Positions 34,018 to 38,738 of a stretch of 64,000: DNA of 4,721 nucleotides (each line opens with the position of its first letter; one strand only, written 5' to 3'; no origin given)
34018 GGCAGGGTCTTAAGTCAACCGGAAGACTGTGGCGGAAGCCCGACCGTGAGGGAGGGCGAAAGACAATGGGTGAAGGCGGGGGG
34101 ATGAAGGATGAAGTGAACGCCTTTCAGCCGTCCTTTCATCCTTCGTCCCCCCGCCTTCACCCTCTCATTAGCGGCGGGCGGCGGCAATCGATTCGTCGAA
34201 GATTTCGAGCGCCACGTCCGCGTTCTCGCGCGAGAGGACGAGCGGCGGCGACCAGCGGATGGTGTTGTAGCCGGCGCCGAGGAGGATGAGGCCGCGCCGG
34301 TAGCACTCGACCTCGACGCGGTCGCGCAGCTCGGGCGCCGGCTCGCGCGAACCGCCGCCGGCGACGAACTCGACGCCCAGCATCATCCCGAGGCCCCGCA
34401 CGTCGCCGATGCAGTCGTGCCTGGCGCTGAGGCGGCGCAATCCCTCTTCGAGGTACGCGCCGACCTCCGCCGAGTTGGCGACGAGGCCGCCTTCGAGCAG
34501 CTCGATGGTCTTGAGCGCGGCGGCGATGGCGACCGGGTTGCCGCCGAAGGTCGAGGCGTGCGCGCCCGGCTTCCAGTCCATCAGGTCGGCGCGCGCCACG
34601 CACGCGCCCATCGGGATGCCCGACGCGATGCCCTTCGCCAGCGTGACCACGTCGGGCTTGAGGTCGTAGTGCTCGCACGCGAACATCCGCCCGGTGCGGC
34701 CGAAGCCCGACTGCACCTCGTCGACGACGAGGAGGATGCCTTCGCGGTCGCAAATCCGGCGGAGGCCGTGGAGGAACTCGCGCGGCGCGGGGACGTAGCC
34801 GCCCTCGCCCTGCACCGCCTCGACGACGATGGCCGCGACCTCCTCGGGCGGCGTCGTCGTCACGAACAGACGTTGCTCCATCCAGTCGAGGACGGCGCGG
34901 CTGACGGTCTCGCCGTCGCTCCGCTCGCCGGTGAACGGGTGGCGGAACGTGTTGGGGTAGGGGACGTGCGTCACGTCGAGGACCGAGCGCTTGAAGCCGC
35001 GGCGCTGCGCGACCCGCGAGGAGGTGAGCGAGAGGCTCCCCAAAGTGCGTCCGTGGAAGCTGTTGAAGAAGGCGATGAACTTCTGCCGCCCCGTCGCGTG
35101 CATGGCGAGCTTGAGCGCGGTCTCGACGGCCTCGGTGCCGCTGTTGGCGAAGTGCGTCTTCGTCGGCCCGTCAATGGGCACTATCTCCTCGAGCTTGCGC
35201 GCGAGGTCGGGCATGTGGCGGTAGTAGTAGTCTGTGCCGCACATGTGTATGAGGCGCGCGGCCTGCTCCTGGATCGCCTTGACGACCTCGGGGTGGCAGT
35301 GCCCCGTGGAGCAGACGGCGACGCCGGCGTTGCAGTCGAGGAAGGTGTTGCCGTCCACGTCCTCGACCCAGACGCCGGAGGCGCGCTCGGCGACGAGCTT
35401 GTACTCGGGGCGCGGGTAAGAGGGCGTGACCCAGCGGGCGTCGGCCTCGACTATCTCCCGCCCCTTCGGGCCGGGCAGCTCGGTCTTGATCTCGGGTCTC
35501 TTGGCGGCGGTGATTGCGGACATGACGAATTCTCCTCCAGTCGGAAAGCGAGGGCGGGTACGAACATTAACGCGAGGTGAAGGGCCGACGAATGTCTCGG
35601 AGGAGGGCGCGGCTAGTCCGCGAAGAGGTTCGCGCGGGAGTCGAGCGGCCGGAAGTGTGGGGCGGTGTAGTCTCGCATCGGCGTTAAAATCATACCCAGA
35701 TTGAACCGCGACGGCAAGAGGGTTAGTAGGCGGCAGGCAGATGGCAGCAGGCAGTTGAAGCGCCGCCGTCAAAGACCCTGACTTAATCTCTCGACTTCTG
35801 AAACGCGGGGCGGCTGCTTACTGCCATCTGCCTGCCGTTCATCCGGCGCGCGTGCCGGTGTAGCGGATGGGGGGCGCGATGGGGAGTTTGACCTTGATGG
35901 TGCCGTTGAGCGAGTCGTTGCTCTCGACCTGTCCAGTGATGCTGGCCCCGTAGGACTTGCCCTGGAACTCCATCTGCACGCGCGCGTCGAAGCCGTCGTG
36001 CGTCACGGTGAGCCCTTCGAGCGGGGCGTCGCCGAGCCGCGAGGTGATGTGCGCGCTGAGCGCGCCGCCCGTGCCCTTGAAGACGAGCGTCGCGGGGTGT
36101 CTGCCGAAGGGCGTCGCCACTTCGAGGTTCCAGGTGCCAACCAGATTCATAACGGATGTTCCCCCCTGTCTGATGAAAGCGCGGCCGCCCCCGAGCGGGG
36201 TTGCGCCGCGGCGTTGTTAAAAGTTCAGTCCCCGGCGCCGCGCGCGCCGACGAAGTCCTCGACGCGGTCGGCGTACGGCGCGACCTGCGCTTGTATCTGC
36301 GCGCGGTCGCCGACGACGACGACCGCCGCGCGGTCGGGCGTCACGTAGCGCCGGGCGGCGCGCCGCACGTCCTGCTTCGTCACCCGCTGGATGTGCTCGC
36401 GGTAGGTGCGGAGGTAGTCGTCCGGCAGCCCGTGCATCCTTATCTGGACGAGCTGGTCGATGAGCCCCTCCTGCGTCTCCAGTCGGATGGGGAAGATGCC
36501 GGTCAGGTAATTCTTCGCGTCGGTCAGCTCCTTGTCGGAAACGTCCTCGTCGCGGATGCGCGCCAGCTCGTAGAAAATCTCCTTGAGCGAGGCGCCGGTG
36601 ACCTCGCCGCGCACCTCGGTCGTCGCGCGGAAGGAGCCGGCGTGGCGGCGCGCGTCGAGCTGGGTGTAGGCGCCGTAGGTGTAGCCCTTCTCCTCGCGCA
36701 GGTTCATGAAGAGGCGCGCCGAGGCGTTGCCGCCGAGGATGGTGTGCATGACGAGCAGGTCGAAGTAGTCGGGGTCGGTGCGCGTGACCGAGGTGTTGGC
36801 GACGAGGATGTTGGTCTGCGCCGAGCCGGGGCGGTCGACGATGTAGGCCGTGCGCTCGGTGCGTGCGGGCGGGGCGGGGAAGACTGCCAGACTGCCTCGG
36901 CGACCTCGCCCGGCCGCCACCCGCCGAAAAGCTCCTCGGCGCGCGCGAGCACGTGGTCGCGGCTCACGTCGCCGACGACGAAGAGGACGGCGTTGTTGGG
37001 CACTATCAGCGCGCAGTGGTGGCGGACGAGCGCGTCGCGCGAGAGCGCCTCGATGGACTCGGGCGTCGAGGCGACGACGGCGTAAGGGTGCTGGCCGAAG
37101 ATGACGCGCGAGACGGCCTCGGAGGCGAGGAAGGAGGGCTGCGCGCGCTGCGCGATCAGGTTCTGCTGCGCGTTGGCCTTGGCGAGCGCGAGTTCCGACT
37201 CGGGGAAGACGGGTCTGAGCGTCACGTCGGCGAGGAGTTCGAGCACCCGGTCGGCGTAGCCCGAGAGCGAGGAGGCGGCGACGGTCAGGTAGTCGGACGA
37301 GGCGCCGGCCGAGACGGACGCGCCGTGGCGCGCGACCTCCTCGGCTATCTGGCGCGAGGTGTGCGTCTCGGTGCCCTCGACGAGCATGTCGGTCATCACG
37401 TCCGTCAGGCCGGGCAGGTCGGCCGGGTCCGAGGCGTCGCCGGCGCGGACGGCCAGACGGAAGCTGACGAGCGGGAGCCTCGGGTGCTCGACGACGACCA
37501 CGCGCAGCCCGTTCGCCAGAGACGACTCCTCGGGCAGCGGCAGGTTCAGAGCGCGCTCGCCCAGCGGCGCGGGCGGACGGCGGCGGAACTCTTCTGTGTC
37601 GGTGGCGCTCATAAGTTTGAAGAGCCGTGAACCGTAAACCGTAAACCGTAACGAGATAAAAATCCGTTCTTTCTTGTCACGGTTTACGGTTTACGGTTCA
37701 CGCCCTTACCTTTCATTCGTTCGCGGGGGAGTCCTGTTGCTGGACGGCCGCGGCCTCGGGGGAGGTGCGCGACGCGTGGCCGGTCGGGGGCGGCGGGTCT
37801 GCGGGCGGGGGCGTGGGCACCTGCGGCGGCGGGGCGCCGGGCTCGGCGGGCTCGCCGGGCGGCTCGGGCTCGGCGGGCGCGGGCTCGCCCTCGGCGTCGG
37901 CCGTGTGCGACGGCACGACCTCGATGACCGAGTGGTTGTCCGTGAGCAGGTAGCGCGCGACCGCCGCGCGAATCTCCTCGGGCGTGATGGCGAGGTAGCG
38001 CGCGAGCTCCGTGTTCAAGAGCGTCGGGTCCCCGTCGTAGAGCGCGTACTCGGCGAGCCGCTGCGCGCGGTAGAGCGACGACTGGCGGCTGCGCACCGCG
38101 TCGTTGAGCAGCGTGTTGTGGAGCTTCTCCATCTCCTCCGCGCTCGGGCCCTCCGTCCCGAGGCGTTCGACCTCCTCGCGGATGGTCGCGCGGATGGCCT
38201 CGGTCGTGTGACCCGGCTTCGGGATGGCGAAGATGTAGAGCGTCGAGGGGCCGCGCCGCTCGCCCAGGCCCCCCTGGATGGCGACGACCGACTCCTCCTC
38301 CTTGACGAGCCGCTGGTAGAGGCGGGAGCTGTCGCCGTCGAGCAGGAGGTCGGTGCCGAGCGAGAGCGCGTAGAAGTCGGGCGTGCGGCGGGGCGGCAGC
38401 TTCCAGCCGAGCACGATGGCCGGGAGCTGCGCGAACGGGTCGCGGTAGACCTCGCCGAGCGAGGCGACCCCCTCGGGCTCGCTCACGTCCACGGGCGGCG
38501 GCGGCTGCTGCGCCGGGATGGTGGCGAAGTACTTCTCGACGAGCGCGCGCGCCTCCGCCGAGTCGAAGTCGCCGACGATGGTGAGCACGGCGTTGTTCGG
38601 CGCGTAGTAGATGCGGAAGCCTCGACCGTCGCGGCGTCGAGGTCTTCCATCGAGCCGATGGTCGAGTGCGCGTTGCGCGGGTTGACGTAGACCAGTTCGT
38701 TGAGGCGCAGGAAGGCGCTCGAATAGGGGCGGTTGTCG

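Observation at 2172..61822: Palindromes built from tandem 7-nt units fill most of the longer intergenic gaps (14 loci, about 8 heptamer families)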

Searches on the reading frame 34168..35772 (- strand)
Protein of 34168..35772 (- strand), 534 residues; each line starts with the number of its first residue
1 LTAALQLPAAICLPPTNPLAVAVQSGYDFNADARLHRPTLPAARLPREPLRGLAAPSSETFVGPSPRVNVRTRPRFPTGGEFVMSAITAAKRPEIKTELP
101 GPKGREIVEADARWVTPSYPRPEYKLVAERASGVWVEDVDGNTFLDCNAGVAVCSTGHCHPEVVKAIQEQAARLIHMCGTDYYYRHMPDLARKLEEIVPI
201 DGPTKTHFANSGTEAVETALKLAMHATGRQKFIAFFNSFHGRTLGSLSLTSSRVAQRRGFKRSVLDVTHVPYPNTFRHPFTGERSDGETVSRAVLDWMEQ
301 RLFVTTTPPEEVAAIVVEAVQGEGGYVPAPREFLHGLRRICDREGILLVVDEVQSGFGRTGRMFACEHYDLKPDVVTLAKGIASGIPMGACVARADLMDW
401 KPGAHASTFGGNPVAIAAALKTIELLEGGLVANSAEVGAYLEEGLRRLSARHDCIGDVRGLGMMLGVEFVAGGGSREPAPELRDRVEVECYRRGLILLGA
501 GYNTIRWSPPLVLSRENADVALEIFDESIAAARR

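Call 15: search_protein_families(library=pfam, proteins=[window:34168-35772:-])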
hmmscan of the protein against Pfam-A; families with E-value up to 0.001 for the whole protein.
window:34168-35772:- (534 aa): 1 family
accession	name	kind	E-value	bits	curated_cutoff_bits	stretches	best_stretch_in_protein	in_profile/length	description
PF00202.27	Aminotran_3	-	6.1e-114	381.3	30.5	1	125-527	10-401/403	Aminotransferase class-III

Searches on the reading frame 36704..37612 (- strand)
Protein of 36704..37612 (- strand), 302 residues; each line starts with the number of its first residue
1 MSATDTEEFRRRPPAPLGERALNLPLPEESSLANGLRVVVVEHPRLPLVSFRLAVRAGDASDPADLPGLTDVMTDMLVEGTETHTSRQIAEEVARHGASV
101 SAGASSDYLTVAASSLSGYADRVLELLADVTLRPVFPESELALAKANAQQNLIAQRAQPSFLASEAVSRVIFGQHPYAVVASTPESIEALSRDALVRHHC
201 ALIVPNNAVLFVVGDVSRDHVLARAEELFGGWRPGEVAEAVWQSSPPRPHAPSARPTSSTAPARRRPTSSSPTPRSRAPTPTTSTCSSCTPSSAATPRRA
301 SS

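Call 15: search_protein_families(library=pfam, proteins=[window:36704-37612:-])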
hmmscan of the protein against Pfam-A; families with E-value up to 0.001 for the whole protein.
window:36704-37612:- (302 aa): 2 families
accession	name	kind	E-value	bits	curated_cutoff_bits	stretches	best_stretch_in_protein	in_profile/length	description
PF00675.25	Peptidase_M16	-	8.2e-19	68.4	22.3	1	37-177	1-141/149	Insulinase (Peptidase family M16)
PF05193.26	Peptidase_M16_C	-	1.2e-09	38.7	23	1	190-250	2-54/181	Peptidase M16 inactive domain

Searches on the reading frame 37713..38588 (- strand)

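Call 15: search_protein_families(library=pfam, proteins=[window:37713-38588:-])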
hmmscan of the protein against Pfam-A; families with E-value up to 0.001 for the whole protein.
window:37713-38588:- (291 aa): 1 family
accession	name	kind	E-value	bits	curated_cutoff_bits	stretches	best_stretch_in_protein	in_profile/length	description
PF05193.26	Peptidase_M16_C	-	9.3e-25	88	23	1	2-159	22-180/181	Peptidase M16 inactive domain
